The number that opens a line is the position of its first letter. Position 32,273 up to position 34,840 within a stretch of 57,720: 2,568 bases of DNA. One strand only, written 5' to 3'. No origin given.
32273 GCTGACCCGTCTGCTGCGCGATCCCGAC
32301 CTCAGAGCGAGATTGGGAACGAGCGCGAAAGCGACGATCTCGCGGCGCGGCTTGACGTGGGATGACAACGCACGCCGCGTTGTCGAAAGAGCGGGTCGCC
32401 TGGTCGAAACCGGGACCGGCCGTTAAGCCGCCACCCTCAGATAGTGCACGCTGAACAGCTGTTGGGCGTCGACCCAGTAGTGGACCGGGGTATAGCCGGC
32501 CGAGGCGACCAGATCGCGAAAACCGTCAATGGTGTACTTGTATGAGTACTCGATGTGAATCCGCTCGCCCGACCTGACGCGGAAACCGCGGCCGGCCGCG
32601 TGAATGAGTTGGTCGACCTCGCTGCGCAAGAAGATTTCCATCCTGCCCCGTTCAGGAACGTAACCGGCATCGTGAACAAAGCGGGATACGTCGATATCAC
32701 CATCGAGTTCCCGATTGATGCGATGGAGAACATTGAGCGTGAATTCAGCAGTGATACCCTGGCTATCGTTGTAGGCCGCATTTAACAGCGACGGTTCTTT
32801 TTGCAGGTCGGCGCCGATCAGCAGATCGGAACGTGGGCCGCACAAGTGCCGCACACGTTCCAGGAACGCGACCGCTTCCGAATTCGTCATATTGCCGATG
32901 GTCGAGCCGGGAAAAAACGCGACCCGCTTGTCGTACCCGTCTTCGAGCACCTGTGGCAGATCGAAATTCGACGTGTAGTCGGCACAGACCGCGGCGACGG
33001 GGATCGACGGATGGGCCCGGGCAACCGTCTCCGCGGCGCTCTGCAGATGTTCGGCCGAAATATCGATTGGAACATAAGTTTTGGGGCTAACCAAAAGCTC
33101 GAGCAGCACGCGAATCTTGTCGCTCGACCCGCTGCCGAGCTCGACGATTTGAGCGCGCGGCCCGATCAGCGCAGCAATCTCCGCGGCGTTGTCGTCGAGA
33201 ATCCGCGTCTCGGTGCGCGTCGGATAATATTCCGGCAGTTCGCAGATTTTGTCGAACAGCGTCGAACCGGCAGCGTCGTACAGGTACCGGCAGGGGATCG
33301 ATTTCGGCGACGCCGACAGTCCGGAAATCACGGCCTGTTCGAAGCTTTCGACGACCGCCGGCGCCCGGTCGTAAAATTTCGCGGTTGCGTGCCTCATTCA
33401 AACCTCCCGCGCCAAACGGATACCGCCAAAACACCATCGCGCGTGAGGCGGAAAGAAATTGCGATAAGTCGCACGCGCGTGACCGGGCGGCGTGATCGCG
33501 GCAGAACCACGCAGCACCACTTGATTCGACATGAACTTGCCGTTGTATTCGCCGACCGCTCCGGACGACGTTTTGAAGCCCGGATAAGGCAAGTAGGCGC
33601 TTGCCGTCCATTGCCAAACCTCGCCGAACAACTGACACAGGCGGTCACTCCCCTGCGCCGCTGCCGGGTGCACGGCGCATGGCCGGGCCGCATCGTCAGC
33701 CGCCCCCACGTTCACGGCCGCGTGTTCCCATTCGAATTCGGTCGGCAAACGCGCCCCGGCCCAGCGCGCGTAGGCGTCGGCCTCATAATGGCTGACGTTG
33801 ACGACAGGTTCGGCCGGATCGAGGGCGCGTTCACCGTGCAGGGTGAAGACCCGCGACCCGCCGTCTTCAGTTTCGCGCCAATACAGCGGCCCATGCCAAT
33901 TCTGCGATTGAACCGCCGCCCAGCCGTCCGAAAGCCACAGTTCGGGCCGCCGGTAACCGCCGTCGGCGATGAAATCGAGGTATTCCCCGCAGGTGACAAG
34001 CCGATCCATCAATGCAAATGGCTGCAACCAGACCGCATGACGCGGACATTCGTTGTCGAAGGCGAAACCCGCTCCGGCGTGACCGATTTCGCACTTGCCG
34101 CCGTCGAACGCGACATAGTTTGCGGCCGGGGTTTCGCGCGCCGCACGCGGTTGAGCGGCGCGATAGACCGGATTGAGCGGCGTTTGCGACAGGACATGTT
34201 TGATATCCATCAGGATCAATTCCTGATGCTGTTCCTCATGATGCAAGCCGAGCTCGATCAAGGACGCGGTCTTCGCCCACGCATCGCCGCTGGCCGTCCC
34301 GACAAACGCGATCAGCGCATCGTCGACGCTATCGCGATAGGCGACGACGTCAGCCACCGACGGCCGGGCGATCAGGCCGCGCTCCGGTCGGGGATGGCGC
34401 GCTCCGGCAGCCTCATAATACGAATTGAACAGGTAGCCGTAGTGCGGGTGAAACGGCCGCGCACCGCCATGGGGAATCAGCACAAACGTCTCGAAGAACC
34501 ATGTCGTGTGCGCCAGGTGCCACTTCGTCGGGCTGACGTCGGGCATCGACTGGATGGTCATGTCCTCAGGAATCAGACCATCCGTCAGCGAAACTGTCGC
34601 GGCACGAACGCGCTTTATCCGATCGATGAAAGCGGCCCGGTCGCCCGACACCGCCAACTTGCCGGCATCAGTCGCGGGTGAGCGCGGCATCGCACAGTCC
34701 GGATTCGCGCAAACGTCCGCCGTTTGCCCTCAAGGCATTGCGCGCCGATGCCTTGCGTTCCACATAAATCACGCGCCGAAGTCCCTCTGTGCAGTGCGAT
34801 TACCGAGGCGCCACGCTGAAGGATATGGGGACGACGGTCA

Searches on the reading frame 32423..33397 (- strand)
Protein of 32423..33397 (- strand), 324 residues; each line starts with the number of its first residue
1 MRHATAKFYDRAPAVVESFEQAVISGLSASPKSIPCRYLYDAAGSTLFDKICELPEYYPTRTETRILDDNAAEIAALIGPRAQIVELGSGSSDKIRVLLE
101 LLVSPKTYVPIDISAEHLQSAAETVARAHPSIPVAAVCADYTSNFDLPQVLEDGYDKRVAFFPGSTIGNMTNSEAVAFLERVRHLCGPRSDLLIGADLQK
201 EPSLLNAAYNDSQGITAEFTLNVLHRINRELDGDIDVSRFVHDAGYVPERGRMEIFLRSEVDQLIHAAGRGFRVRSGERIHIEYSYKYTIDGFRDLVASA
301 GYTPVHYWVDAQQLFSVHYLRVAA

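Call 60: search_protein_families(library=pfam, proteins=[window:32423-33397:-], max_evalue=0.0001)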
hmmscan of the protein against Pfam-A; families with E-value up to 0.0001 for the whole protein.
window:32423-33397:- (324 aa): 1 family
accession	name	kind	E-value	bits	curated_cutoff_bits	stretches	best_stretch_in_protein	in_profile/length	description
PF10017.15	Methyltransf_33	-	2.9e-106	355.4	23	1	19-321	1-303/304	Histidine-specific methyltransferase, SAM-dependent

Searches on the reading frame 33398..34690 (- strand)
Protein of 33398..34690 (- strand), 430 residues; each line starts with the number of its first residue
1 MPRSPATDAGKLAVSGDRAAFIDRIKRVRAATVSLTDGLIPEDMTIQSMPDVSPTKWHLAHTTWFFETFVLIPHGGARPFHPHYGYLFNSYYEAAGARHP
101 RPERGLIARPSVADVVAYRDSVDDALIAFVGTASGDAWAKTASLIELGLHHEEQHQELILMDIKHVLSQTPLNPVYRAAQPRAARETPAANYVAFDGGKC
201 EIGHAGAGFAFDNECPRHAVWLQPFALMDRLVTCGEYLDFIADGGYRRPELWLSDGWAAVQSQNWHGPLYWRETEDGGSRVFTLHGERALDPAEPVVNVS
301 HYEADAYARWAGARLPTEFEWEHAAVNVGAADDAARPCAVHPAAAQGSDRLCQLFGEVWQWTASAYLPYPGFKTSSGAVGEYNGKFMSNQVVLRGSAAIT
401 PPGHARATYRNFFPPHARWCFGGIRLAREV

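Call 60: search_protein_families(library=pfam, proteins=[window:33398-34690:-], max_evalue=0.0001)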
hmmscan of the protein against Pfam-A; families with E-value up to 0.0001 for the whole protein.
window:33398-34690:- (430 aa): 2 families
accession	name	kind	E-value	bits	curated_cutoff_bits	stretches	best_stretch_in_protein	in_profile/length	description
PF03781.23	FGE-sulfatase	-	3.8e-30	105.8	23.3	1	191-325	4-122/255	Sulfatase-modifying factor enzyme 1-like domain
PF12867.12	DinB_2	-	6.5e-12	46.4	24.8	1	25-159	2-128/128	DinB superfamily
